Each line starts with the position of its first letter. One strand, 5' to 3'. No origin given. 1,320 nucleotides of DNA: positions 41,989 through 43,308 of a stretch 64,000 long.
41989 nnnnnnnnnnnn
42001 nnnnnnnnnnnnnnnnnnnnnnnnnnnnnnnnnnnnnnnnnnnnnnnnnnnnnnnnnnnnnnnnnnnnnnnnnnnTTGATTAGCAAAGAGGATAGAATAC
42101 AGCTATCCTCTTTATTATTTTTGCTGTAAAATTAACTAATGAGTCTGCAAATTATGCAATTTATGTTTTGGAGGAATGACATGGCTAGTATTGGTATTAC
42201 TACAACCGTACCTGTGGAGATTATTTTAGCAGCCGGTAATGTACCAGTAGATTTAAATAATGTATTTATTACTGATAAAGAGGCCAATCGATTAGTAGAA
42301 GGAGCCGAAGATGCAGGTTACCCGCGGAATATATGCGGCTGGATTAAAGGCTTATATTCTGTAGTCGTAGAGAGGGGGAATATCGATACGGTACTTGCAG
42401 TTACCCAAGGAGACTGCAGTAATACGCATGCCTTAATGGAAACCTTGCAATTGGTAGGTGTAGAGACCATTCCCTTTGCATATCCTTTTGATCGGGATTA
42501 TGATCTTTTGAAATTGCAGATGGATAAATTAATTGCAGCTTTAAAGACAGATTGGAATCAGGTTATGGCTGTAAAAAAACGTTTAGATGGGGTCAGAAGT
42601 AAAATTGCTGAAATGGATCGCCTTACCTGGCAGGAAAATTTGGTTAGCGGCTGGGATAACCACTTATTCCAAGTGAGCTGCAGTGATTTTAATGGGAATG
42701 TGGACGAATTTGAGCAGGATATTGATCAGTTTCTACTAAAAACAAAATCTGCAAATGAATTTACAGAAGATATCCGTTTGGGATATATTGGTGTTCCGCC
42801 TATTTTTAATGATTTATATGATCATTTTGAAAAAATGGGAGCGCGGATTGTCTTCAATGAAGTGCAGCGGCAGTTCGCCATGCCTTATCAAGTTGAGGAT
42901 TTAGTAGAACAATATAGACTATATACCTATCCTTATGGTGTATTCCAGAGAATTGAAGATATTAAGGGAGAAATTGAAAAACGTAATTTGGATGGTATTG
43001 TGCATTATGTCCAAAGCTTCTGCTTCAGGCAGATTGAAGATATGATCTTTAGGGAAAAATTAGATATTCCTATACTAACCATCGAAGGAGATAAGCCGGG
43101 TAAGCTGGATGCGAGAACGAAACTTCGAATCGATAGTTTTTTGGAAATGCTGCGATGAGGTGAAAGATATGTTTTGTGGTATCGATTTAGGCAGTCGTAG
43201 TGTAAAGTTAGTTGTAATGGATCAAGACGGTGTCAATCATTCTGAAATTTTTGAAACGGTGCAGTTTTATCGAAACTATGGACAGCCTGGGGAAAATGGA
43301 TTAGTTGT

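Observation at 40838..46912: Translationally coupled five-gene operon of unknown function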

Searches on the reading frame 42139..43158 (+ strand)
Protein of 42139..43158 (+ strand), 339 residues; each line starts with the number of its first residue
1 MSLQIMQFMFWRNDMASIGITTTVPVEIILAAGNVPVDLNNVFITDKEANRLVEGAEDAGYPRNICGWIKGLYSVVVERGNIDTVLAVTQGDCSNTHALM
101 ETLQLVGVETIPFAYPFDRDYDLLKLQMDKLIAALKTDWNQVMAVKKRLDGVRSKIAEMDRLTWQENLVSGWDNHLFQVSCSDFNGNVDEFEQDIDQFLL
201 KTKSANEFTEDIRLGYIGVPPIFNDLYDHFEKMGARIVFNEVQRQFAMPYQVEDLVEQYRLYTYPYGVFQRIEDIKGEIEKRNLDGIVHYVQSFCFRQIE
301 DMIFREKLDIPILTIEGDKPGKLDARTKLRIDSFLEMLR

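Call 5: search_protein_families(library=pfam, proteins=[window:42139-43158:+], max_evalue=0.01)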
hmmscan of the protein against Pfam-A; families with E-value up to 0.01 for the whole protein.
window:42139-43158:+ (339 aa): 1 family
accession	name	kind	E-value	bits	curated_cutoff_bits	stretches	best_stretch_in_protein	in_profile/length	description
PF06050.19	HGD-D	-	1.7e-36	126.9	28.4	1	22-338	2-342/342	2-hydroxyglutaryl-CoA dehydratase, D-component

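Call 6: search_protein_families(library=ncbifam, proteins=[window:42139-43158:+], max_evalue=0.01)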
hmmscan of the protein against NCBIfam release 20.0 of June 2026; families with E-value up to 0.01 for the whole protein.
window:42139-43158:+ (339 aa): 1 family
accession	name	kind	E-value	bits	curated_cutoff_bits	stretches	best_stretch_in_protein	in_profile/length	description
NF040772.1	double_cubane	equivalog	2.1e-10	40.2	350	1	23-338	29-372/372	double-cubane-cluster-containing anaerobic reductase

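Call 17: find_homologous_proteins(query=window:42181-43155:+, max_evalue=0.00001)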
Query window:42181-43155:+ (325 aa): 6990 proteins with E <= 0.00001 among 8000 candidates; the best 120 are listed.
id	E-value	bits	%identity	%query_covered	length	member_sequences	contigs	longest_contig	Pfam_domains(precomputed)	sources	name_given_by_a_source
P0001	4.6e-213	724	98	100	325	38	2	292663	PF06050.20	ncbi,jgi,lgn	-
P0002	3.0e-200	682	90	100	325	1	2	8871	PF06050.20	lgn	-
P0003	1.7e-195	667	89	100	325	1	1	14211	PF06050.20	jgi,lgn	jgi:benzoyl-CoA reductase/2-hydroxyglutaryl-CoA dehydratase subunit BcrC/BadD/HgdB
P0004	1.1e-192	657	87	100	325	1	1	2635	PF06050.20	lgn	-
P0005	4.5e-191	652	86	100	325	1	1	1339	PF06050.20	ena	-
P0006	1.9e-190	650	87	100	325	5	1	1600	PF06050.20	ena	-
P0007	1.0e-189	648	86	100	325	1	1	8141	PF06050.20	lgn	-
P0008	1.9e-189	647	86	100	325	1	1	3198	PF06050.20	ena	-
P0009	2.0e-189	647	86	100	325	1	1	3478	PF06050.20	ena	-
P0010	2.9e-189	646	86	100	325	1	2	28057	PF06050.20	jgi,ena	-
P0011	3.4e-189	646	86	100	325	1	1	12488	PF06050.20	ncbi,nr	ncbi:MAG: 2-hydroxyacyl-CoA dehydratase [Sporomusaceae bacterium]|nr:2-hydroxyacyl-CoA dehydratase [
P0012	4.1e-189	646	86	100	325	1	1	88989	PF06050.20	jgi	-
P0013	4.6e-189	645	86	100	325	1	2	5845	PF06050.20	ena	-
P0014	9.5e-189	644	86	100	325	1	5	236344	PF06050.20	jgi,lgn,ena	-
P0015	1.0e-188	644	86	100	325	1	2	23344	PF06050.20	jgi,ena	-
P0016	1.6e-188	644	85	100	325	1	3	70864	PF06050.20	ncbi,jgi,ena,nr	ncbi:MAG: 2-hydroxyglutaryl-CoA dehydratase D-component [Firmicutes bacterium]|nr:2-hydroxyglutaryl-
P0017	2.0e-188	643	86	100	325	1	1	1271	PF06050.20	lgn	-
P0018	2.3e-188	643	86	100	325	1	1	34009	PF06050.20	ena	-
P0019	2.4e-188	643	86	100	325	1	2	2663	PF06050.20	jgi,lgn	-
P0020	4.2e-188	642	87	100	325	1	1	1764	PF06050.20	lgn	-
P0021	5.2e-188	642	86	100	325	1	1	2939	PF06050.20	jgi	-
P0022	6.0e-188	642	86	100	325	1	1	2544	PF06050.20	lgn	-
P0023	6.5e-188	642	86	100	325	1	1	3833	PF06050.20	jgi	-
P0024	1.4e-187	640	85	100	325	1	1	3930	PF06050.20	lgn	-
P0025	1.6e-187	640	85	100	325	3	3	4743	PF06050.20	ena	-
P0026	2.3e-187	640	85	100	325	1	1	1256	PF06050.20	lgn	-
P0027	2.7e-187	640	85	100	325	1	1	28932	PF06050.20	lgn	-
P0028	8.5e-187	638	86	100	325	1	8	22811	PF06050.20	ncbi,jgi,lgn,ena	-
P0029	1.7e-186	637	85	100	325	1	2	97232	PF06050.20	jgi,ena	-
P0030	2.7e-186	636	85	100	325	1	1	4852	PF06050.20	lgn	-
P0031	3.0e-186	636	86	100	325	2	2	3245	PF06050.20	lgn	-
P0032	4.1e-186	636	86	100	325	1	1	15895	PF06050.20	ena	-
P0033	3.1e-185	633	85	100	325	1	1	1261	PF06050.20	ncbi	-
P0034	8.6e-185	631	86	100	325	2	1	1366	PF06050.20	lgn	-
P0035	1.0e-181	621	81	100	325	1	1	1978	PF06050.20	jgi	-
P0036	4.4e-178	609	80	100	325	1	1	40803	PF06050.20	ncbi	ncbi:MAG: 2-hydroxyacyl-CoA dehydratase [Veillonellales bacterium]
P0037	5.5e-178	609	80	100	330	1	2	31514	PF06050.20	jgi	jgi:benzoyl-CoA reductase/2-hydroxyglutaryl-CoA dehydratase subunit BcrC/BadD/HgdB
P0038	1.5e-177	608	80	100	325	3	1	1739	PF06050.20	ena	-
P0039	4.6e-177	606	80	100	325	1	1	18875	PF06050.20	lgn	-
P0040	1.6e-176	604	80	100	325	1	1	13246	PF06050.20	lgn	-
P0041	2.5e-176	604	80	100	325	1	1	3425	PF06050.20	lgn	-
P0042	2.5e-176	604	78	100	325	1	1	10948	PF06050.20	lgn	-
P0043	4.7e-176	603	80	100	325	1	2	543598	PF06050.20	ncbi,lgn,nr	ncbi:2-hydroxyglutaryl-CoA dehydratase [Sporomusaceae bacterium FL31]|nr:2-hydroxyglutaryl-CoA dehyd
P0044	5.2e-176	602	79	100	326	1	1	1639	PF06050.20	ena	-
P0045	8.4e-176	602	79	100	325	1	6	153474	PF06050.20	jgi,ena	-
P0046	8.4e-176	602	79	100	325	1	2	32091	PF06050.20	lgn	-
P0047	1.2e-175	601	79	100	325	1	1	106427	PF06050.20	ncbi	ncbi:MAG: 2-hydroxyacyl-CoA dehydratase [Veillonellales bacterium]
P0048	2.3e-175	600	79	100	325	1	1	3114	PF06050.20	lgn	-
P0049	2.5e-175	600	79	100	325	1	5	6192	PF06050.20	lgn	-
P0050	3.2e-175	600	79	100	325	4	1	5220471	PF06050.20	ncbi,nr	ncbi:2-hydroxyacyl-CoA dehydratase [bacterium BFN5]|nr:2-hydroxyacyl-CoA dehydratase [bacterium BFN5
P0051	4.4e-175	599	79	100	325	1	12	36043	PF06050.20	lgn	-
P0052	1.1e-174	598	79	100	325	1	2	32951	PF06050.20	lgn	-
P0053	6.2e-174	596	78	100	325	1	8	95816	PF06050.20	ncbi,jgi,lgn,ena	jgi:benzoyl-CoA reductase/2-hydroxyglutaryl-CoA dehydratase subunit BcrC/BadD/HgdB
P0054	6.2e-174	596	78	100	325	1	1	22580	PF06050.20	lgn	-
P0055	1.2e-173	595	76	100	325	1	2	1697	PF06050.20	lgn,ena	-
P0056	2.2e-173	594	78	100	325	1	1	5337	PF06050.20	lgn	-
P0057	2.7e-173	594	78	100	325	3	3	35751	PF06050.20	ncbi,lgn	-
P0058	3.2e-173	593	76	100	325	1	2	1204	PF06050.20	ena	-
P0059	3.2e-173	593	78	100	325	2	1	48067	PF06050.20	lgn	-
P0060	4.9e-173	593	77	100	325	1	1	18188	PF06050.20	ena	-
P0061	6.0e-173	592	79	100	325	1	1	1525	PF06050.20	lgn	-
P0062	1.5e-172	591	76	100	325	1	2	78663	PF06050.20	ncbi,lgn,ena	-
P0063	1.9e-172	591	78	100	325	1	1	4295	PF06050.20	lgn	-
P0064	6.5e-172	589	78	99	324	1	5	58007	PF06050.20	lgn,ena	-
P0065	9.0e-172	589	78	99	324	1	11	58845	PF06050.20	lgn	-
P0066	2.3e-171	587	78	100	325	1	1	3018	PF06050.20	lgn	-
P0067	3.2e-171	587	77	100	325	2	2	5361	PF06050.20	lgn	-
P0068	3.6e-171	587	75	100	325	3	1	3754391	PF06050.20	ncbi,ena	-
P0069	6.8e-171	586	78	100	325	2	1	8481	PF06050.20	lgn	-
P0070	1.6e-170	584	76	100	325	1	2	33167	PF06050.20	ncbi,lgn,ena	-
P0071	2.3e-170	584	77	100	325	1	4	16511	PF06050.20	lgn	-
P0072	4.7e-170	583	76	100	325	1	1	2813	PF06050.20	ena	-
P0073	1.9e-169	581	78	100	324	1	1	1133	PF06050.20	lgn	-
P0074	3.0e-169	580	76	100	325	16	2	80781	PF06050.20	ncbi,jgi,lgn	jgi:benzoyl-CoA reductase/2-hydroxyglutaryl-CoA dehydratase subunit BcrC/BadD/HgdB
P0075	4.3e-169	580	75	100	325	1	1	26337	PF06050.20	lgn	-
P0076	5.5e-169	579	75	100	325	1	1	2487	PF06050.20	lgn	-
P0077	7.2e-169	579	77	100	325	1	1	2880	PF06050.20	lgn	-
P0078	8.0e-169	579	76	100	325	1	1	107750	PF06050.20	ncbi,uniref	ncbi:2-hydroxyacyl-CoA dehydratase family protein [Dendrosporobacter sp. 1207_IL3150]|uniref:2-hydro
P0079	9.4e-169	579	76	100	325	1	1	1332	PF06050.20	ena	-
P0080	1.1e-168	578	78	100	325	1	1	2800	PF06050.20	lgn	-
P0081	1.4e-168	578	75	100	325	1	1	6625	PF06050.20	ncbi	-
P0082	1.9e-168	578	75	100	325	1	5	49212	PF06050.20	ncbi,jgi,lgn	-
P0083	2.0e-168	578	75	100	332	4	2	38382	PF06050.20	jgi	jgi:benzoyl-CoA reductase/2-hydroxyglutaryl-CoA dehydratase subunit BcrC/BadD/HgdB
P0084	2.4e-168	577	76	100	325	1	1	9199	PF06050.20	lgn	-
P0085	4.6e-168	576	76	100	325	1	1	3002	PF06050.20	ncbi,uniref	ncbi:hypothetical protein SDC9_83909 [bioreactor metagenome]|uniref:2-hydroxyglutaryl-CoA dehydratas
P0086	6.1e-168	576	76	100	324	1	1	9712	PF06050.20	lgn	-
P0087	6.1e-168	576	76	100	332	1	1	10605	PF06050.20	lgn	-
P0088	6.2e-168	576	75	100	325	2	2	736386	PF06050.20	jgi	jgi:benzoyl-CoA reductase/2-hydroxyglutaryl-CoA dehydratase subunit BcrC/BadD/HgdB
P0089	6.2e-168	576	76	100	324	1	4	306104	PF06050.20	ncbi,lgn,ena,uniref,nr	ncbi:2-hydroxyacyl-CoA dehydratase family protein [Propionispora vibrioides]|uniref:Benzoyl-CoA redu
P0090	6.7e-168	576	75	100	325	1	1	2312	PF06050.20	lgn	-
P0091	9.3e-168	575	76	100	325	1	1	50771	PF06050.20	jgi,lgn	-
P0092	9.5e-168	575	75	100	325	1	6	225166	PF06050.20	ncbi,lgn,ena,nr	ncbi:MAG TPA: 2-hydroxyacyl-CoA dehydratase [Selenomonadales bacterium]|nr:2-hydroxyacyl-CoA dehydra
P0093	1.0e-167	575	76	100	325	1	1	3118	PF06050.20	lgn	-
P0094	1.3e-167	575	77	100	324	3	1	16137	PF06050.20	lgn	-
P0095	1.3e-167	575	76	100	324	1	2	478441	PF06050.20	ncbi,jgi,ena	-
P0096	2.0e-167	574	74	100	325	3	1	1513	PF06050.20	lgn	-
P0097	2.0e-167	574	76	100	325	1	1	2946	PF06050.20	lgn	-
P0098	2.5e-167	574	75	100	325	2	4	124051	PF06050.20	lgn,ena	-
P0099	2.5e-167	574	75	100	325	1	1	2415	PF06050.20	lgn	-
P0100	2.5e-167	574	76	100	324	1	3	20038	PF06050.20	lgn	-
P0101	3.0e-167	574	76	100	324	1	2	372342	PF06050.20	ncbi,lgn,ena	-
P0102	3.2e-167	574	75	99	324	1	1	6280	PF06050.20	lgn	-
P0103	3.3e-167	574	75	100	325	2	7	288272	PF06050.20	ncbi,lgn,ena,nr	ncbi:MAG: 2-hydroxyacyl-CoA dehydratase [Veillonellaceae bacterium]|nr:2-hydroxyacyl-CoA dehydratase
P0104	3.5e-167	574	75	100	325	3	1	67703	PF06050.20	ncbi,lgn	-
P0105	3.8e-167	573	76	100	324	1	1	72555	PF06050.20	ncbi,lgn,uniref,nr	ncbi:2-hydroxyacyl-CoA dehydratase family protein [Propionispora hippei]|uniref:Benzoyl-CoA reductas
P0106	4.8e-167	573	76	100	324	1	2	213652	PF06050.20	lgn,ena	-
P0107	6.8e-167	573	75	100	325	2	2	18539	PF06050.20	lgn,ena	-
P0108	7.4e-167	572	74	100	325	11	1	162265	PF06050.20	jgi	-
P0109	8.8e-167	572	75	100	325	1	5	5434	PF06050.20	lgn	-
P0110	1.4e-166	571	76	100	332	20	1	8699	PF06050.20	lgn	-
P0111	2.5e-166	571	74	100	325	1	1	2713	PF06050.20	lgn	-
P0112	3.3e-166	570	74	100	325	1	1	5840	PF06050.20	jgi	-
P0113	4.7e-166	570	75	100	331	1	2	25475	PF06050.20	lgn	-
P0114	4.9e-166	570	74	100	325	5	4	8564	PF06050.20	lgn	-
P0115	5.4e-166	570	76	100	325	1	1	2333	PF06050.20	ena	-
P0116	1.2e-165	568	74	100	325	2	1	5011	PF06050.20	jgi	-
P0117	1.3e-165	568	74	100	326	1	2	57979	PF06050.20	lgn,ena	-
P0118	3.1e-165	567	74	100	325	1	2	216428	PF06050.20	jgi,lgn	jgi:benzoyl-CoA reductase/2-hydroxyglutaryl-CoA dehydratase subunit BcrC/BadD/HgdB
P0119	3.1e-165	567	74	100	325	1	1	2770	PF06050.20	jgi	-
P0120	3.9e-165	567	76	100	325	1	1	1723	PF06050.20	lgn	-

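Call 20: search_solved_structures(query=window:42181-43155:+, max_evalue=1, show_alignments=2)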
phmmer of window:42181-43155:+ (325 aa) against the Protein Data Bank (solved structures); distinct sequences matched with E-value up to 1: 5.
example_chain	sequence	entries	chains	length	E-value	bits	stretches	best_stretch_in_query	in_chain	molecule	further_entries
7yyl_C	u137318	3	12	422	1.1e-05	28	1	257-325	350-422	Dehydratase family protein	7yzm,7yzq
6eno_A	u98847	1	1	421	2.3e-05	27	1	257-324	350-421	Dehydratase family protein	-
9g87_A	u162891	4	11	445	0.024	17.1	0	122-323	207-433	3-methylbenzoyl-CoA reductase beta subunit MbdO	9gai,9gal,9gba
3o3m_B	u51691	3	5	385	0.19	14.1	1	261-324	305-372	beta subunit 2-hydroxyacyl-CoA dehydratase | beta-subunit 2-hydroxyacyl-CoA dehydratase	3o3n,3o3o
1hqi_A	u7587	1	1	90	0.46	12.8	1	140-189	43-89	PHENOL HYDROXYLASE P2 PROTEIN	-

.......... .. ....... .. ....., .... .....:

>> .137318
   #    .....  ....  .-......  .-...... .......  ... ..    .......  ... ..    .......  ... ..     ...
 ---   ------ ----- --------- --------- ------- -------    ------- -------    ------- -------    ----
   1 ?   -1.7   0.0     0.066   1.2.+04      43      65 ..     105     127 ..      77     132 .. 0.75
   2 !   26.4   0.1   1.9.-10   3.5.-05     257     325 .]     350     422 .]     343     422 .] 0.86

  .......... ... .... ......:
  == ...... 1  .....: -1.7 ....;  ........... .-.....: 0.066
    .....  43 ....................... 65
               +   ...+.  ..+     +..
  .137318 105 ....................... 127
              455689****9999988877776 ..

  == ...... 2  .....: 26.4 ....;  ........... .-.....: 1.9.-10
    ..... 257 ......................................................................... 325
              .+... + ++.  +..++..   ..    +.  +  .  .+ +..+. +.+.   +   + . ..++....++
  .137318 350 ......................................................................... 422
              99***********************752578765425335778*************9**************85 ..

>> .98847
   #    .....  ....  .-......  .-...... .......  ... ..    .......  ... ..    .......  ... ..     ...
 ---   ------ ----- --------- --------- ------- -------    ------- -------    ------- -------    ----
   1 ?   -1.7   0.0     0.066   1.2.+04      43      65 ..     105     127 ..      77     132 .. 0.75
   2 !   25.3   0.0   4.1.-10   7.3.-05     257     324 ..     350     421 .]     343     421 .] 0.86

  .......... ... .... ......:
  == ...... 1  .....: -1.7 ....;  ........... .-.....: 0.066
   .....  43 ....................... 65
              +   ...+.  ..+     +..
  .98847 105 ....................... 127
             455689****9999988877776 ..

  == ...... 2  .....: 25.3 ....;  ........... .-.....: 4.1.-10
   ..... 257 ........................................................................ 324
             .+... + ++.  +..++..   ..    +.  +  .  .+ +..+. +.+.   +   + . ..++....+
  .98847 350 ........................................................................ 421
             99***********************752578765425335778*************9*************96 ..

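Call 27: search_protein_representatives(protein=window:42181-43155:+)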
Query: 325 residues. Proteins with E-value up to 0.001 (for the whole library): 381; up to 1e-10: 282; up to 1e-30: 136. The best 150 are listed.
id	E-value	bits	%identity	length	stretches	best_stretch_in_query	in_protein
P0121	9.6e-120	416.0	54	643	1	3-324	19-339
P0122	8.2e-118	409.6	55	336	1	3-325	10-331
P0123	2.5e-115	401.5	54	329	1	1-324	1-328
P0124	3.5e-110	384.5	52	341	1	4-324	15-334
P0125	3.6e-107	374.6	54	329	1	4-325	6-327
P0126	1.3e-104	366.2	52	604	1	3-325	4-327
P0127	3.5e-102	358.3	50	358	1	4-324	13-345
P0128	1.1e-101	356.6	50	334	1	1-324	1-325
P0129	7.4e-97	340.7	46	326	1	1-324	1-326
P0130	8.0e-97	340.6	48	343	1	1-324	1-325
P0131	6.3e-94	331.1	46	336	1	1-324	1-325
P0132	2.4e-91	322.6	47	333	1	4-324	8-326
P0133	2.1e-90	319.6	45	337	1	3-324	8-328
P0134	2.1e-90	319.5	43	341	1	3-325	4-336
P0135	3.1e-88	312.4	47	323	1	1-324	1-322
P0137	8.8e-88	310.9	44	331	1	1-324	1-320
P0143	3.3e-85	302.5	45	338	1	2-325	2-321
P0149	8.3e-81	288.0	44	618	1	3-323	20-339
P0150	9.8e-81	287.8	42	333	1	1-324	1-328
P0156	4.4e-79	282.3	43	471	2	3-195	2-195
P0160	3.8e-77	276.0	41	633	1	5-321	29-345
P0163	5.4e-76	272.2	40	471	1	4-323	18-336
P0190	6.8e-58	212.7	49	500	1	138-325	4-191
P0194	4.5e-57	210.0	39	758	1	5-269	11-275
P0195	6.6e-56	206.2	32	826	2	3-321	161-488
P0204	6.2e-52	193.1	31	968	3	4-323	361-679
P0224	5.8e-43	163.7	35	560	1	45-324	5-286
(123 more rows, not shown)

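Call 28: search_protein_families(library=pfam, proteins=[P0121, P0126, P0149, P0156, P0163, P0190, P0194, P0195, P0204, P0224], max_evalue=0.001)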
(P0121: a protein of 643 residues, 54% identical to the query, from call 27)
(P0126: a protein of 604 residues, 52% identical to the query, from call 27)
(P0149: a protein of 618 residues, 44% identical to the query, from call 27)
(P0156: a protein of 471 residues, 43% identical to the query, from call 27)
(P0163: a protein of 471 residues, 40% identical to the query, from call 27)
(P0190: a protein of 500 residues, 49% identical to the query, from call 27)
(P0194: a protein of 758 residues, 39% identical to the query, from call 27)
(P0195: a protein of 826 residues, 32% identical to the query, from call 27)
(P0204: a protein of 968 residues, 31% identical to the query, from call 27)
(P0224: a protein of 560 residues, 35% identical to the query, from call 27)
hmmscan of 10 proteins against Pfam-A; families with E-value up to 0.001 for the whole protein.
P0121 (643 aa): 3 families
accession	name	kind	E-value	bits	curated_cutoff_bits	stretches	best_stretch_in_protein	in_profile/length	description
PF01869.26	BcrAD_BadFG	-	2.3e-34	119.6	31.5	1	393-639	2-269/271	BadF/BadG/BcrA/BcrD ATPase family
PF06050.19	HGD-D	-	2.9e-34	119.6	28.4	1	24-339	2-342/342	2-hydroxyglutaryl-CoA dehydratase, D-component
PF22521.2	HypF_C_2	-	0.00032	21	27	0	561-622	155-220/241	Carbamoyltransferase, Kae1-like Domain, second subdomain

P0126 (604 aa): 2 families
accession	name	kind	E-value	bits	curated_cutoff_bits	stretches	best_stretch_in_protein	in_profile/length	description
PF01869.26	BcrAD_BadFG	-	1.5e-32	113.7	31.5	1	355-598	2-269/271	BadF/BadG/BcrA/BcrD ATPase family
PF06050.19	HGD-D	-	1.9e-29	103.8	28.4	1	9-326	2-342/342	2-hydroxyglutaryl-CoA dehydratase, D-component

P0149 (618 aa): 2 families
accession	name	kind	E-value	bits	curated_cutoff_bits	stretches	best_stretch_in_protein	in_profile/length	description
PF01869.26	BcrAD_BadFG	-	4.3e-40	138.4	31.5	1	357-608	1-266/271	BadF/BadG/BcrA/BcrD ATPase family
PF06050.19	HGD-D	-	2e-24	87.2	28.4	1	25-338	2-340/342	2-hydroxyglutaryl-CoA dehydratase, D-component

P0156 (471 aa): 1 family
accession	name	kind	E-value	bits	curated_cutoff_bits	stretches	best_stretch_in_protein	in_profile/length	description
PF06050.19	HGD-D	-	1.5e-20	74.5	28.4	2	265-397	191-342/342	2-hydroxyglutaryl-CoA dehydratase, D-component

P0163 (471 aa): 1 family
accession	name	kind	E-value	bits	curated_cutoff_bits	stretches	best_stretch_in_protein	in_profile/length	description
PF06050.19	HGD-D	-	3.3e-30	106.2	28.4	1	24-334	4-339/342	2-hydroxyglutaryl-CoA dehydratase, D-component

P0190 (500 aa): 3 families
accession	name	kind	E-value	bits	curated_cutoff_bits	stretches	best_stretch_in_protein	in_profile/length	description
PF01869.26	BcrAD_BadFG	-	2.8e-36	125.9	31.5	1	237-492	1-268/271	BadF/BadG/BcrA/BcrD ATPase family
PF06050.19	HGD-D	-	9.5e-15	55.4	28.4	1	5-190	133-342/342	2-hydroxyglutaryl-CoA dehydratase, D-component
PF00814.31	TsaD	-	0.00021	21.5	24.8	1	323-481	87-251/264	tRNA N6-adenosine threonylcarbamoyltransferase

P0194 (758 aa): 2 families
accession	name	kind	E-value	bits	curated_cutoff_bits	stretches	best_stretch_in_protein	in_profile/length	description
PF06050.19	HGD-D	-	4.2e-13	50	28.4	1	43-239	25-234/342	2-hydroxyglutaryl-CoA dehydratase, D-component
PF08486.15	SpoIID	-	5.6e-09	37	23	1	439-526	6-97/97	Stage II sporulation protein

P0195 (826 aa): 2 families
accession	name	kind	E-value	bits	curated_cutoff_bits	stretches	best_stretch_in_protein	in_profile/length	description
PF06050.19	HGD-D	-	6.2e-25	88.9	28.4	1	167-488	3-339/342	2-hydroxyglutaryl-CoA dehydratase, D-component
PF01869.26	BcrAD_BadFG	-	4.7e-22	79.2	31.5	1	535-739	4-221/271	BadF/BadG/BcrA/BcrD ATPase family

P0204 (968 aa): 2 families
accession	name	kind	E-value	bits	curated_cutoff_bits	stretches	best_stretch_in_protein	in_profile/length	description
PF01869.26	BcrAD_BadFG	-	4.2e-30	105.6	31.5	1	770-962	66-270/271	BadF/BadG/BcrA/BcrD ATPase family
PF06050.19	HGD-D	-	9.4e-19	68.6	28.4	1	366-677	3-339/342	2-hydroxyglutaryl-CoA dehydratase, D-component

P0224 (560 aa): 2 families
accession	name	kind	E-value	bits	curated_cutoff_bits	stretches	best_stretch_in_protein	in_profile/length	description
PF01869.26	BcrAD_BadFG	-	8.8e-35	121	31.5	1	345-557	43-270/271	BadF/BadG/BcrA/BcrD ATPase family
PF06050.19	HGD-D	-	7.2e-18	65.7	28.4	1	7-286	34-342/342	2-hydroxyglutaryl-CoA dehydratase, D-component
